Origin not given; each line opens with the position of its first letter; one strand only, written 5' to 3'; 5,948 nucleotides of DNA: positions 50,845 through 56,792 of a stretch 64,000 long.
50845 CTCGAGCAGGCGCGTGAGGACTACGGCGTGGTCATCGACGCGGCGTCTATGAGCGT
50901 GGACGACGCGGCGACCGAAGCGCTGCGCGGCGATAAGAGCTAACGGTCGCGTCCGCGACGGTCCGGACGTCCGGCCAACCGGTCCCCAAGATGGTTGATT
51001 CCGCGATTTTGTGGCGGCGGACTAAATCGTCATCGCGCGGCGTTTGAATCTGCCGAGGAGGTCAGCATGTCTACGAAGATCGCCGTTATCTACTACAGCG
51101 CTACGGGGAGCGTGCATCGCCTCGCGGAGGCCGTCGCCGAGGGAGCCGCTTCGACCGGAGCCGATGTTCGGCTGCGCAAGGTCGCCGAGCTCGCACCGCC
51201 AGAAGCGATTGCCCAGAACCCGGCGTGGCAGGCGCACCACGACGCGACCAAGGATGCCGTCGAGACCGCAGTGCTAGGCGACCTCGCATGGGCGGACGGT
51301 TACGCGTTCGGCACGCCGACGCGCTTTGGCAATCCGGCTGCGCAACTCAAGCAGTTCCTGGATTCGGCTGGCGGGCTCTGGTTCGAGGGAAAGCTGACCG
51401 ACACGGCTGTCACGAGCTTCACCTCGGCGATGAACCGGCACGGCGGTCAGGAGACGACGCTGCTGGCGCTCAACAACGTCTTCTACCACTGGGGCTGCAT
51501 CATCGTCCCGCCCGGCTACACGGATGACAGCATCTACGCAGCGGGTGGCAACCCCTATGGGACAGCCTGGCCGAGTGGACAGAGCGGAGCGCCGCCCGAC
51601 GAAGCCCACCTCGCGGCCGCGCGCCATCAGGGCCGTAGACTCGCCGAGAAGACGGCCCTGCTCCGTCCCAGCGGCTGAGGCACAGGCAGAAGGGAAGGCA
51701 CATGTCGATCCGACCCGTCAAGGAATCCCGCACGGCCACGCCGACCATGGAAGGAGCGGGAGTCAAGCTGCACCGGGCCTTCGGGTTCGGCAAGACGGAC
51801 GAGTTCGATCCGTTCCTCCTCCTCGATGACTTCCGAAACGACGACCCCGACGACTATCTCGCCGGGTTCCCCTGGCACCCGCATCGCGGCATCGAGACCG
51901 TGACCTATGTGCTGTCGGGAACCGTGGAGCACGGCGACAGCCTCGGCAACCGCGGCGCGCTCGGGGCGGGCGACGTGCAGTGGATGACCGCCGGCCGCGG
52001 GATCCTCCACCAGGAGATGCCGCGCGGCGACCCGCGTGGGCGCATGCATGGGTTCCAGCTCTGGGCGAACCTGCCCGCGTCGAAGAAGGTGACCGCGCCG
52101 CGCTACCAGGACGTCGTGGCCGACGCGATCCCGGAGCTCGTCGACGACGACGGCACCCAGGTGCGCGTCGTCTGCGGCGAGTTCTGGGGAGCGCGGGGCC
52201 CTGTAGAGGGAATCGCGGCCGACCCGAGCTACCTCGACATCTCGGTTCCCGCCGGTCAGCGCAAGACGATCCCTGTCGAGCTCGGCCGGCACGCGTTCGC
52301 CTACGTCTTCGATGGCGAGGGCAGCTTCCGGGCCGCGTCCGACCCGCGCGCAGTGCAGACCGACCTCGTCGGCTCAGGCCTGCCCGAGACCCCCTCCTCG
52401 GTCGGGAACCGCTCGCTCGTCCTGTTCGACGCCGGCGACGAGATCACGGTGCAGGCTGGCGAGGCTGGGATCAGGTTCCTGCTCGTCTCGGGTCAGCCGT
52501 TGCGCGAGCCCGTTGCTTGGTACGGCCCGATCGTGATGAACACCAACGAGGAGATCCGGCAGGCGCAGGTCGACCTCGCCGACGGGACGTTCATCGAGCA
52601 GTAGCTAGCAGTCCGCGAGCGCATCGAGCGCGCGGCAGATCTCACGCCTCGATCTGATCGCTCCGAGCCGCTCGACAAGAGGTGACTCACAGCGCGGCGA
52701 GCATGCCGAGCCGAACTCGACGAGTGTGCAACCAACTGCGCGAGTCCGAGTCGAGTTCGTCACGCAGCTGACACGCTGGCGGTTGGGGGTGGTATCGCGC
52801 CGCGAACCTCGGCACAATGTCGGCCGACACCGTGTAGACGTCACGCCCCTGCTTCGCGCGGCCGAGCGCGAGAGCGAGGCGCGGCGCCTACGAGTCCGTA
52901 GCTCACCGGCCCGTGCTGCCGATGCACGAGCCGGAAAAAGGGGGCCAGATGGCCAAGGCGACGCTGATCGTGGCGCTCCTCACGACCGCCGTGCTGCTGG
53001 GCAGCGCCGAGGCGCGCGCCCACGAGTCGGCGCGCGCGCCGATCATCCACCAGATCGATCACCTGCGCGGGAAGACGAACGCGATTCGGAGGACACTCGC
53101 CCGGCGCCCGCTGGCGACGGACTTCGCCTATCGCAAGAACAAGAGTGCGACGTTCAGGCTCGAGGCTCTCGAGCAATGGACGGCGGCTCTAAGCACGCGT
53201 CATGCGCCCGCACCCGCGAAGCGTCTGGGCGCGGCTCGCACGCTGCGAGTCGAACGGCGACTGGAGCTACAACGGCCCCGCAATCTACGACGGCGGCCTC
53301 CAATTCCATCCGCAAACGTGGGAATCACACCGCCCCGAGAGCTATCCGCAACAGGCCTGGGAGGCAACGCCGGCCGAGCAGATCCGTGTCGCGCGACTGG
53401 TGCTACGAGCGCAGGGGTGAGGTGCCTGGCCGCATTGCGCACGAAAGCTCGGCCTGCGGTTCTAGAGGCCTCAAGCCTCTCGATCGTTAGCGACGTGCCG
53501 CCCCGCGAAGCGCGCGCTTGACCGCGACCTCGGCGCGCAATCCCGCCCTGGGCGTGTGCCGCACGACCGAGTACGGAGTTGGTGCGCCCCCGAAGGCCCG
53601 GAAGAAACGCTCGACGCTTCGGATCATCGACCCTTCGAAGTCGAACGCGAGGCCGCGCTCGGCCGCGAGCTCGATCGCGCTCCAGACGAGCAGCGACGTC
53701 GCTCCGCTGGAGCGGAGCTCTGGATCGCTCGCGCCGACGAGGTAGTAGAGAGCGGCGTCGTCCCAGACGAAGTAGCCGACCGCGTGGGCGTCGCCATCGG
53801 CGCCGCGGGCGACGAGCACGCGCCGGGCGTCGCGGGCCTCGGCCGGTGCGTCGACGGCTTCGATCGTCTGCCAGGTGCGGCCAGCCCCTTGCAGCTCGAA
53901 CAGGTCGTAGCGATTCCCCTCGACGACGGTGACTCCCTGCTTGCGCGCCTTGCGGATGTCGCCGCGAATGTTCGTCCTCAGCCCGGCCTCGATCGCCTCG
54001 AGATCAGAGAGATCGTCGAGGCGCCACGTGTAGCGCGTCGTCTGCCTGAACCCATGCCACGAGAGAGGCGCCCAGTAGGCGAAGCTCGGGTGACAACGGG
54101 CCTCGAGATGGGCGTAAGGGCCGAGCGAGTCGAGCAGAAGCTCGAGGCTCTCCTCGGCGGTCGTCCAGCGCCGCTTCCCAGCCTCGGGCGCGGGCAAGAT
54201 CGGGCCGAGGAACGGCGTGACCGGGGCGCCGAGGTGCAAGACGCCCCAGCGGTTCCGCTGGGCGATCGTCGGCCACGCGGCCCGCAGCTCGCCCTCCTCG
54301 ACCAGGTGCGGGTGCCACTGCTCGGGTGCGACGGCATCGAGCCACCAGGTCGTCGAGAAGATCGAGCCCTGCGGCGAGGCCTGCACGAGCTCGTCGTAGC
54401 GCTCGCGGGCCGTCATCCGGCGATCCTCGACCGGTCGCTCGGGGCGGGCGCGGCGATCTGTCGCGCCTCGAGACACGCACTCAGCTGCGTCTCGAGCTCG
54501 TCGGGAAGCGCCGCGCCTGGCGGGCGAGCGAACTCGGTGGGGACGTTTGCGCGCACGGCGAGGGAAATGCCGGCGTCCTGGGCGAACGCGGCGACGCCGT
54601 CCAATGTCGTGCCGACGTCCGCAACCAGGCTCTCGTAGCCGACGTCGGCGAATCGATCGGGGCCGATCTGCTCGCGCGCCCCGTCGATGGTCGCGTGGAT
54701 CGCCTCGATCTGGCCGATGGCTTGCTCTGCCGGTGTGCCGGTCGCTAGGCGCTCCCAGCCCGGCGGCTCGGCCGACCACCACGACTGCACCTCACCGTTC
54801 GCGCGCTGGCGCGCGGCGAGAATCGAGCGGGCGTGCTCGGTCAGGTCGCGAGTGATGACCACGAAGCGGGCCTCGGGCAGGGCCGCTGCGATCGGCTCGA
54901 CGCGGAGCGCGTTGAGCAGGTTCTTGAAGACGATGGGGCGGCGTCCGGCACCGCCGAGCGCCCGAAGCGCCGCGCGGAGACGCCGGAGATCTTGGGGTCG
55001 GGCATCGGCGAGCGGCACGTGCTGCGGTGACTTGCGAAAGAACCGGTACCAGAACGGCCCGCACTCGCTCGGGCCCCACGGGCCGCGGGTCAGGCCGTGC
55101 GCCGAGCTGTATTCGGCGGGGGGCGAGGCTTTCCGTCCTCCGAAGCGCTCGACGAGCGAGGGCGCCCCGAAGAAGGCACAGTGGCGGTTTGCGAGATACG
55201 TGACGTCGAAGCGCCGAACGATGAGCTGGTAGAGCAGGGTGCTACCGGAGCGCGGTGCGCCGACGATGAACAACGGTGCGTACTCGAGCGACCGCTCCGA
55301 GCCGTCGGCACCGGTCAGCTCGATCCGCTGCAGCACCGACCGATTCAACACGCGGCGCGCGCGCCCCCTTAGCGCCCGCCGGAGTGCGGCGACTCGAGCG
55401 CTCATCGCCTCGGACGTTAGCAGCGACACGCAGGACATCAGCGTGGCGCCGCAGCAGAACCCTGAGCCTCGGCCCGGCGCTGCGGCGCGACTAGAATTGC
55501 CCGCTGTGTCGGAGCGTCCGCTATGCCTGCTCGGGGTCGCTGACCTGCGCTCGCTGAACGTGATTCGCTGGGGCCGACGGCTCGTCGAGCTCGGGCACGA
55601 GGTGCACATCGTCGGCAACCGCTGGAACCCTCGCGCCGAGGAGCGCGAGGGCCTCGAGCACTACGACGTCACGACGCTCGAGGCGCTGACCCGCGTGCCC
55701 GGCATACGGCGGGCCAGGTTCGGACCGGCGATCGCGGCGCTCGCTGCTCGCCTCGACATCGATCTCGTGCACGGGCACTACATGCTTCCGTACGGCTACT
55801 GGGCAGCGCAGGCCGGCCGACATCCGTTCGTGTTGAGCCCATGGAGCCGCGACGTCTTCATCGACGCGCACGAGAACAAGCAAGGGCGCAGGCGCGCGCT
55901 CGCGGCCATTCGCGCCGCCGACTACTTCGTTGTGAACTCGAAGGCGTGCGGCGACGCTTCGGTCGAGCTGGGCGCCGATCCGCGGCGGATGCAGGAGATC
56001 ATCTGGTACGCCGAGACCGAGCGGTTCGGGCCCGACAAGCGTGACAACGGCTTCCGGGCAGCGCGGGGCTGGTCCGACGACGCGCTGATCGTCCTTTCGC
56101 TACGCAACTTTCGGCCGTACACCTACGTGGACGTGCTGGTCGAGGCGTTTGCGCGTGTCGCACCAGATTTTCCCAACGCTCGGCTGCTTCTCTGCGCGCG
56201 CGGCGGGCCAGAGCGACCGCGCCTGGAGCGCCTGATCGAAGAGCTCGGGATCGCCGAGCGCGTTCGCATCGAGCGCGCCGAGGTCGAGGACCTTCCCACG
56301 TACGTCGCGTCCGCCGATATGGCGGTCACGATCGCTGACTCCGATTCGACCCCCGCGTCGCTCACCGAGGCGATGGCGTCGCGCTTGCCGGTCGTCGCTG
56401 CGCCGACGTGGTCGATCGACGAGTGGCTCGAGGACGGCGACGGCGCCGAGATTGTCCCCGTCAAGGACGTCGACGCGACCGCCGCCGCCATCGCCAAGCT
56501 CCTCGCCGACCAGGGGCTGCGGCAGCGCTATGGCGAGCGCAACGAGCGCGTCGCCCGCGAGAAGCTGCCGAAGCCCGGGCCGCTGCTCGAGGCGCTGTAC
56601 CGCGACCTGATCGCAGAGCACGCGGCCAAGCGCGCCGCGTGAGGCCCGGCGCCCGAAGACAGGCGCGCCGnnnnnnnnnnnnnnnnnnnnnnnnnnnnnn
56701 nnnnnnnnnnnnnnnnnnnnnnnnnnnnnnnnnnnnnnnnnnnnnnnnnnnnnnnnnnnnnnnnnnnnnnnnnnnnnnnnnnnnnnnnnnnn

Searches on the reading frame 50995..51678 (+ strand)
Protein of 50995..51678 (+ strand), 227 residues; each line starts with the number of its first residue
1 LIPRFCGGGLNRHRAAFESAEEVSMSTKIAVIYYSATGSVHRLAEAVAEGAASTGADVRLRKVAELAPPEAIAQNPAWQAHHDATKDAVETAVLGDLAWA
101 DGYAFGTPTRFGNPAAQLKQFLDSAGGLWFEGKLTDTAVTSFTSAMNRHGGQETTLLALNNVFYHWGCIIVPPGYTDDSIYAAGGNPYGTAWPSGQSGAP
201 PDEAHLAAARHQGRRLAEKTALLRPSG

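Call 76: search_protein_families(library=pfam, proteins=[window:50995-51678:+], max_evalue=0.00001)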
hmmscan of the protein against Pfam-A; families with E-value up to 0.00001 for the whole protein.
window:50995-51678:+ (227 aa): 3 families
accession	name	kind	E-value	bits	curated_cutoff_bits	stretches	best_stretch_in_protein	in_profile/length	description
PF03358.20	FMN_red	-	1.4e-14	54.4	24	1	28-175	2-144/152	NADPH-dependent FMN reductase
PF02525.22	Flavodoxin_2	-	2.4e-09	37.6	27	1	28-172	2-171/198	Flavodoxin-like fold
PF00258.30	Flavodoxin_1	-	4.7e-07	30.5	25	1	31-155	1-131/143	Flavodoxin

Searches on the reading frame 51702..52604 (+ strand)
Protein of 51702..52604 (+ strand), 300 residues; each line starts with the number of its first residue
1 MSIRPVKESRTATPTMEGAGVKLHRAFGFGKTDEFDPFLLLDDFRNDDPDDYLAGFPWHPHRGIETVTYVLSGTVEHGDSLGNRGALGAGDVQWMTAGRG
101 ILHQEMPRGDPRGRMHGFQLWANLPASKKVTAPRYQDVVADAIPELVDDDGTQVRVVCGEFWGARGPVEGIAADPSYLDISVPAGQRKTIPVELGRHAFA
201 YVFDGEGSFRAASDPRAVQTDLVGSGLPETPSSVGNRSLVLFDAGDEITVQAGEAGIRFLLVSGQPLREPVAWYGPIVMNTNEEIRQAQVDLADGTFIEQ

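Call 76: search_protein_families(library=pfam, proteins=[window:51702-52604:+], max_evalue=0.00001)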
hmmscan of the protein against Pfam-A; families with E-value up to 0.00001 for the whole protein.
window:51702-52604:+ (300 aa): 2 families
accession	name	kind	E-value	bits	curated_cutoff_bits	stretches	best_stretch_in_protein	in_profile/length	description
PF02678.22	Pirin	-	2.8e-35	121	26.1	1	21-121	2-107/108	Pirin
PF05726.19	Pirin_C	-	2.1e-24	86.3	27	1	177-297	1-102/103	Pirin C-terminal cupin domain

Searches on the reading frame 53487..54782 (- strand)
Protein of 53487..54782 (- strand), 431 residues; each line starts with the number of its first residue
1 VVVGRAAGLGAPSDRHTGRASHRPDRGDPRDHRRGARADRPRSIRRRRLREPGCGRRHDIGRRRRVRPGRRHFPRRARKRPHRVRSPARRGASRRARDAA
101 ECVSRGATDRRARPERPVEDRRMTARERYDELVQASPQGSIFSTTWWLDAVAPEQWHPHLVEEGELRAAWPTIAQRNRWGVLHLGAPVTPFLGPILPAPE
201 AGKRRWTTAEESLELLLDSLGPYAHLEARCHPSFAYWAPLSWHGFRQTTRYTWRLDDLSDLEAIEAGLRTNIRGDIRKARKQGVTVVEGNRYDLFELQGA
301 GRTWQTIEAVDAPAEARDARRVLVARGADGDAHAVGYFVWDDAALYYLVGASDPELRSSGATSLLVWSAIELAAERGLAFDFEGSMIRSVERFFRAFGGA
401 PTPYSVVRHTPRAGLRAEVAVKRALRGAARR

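Call 76: search_protein_families(library=pfam, proteins=[window:53487-54782:-], max_evalue=0.00001)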
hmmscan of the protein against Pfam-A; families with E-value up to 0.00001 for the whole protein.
window:53487-54782:- (431 aa): 1 family
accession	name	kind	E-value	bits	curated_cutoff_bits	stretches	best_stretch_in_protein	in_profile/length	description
PF13480.13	Acetyltransf_6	-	1.2e-06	29.2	22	1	301-382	53-134/143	Acetyltransferase (GNAT) domain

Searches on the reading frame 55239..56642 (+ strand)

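Call 76: search_protein_families(library=pfam, proteins=[window:55239-56642:+], max_evalue=0.00001)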
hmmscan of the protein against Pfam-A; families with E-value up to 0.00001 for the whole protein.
window:55239-56642:+ (467 aa): 6 families
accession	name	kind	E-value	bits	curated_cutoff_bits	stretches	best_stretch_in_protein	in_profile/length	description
PF00534.26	Glycos_transf_1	-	1.7e-25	90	26.4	1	273-436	6-170/172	Glycosyl transferases group 1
PF13692.12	Glyco_trans_1_4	-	2.3e-21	77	27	1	286-424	5-142/142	Glycosyl transferases group 1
PF13439.12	Glyco_transf_4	-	2.1e-14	54.3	28.5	1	109-251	9-159/170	Glycosyltransferase Family 4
PF13477.12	Glyco_trans_4_2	-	1.5e-12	48.3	23.4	1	100-217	5-122/139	Glycosyl transferase 4-like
PF13579.12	Glyco_trans_4_4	-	2.3e-09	38.2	29.7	1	111-251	10-152/158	Glycosyl transferase 4-like domain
PF13524.12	Glyco_trans_1_2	-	4.4e-06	27.1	25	0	344-436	32-126/144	Glycosyl transferase-like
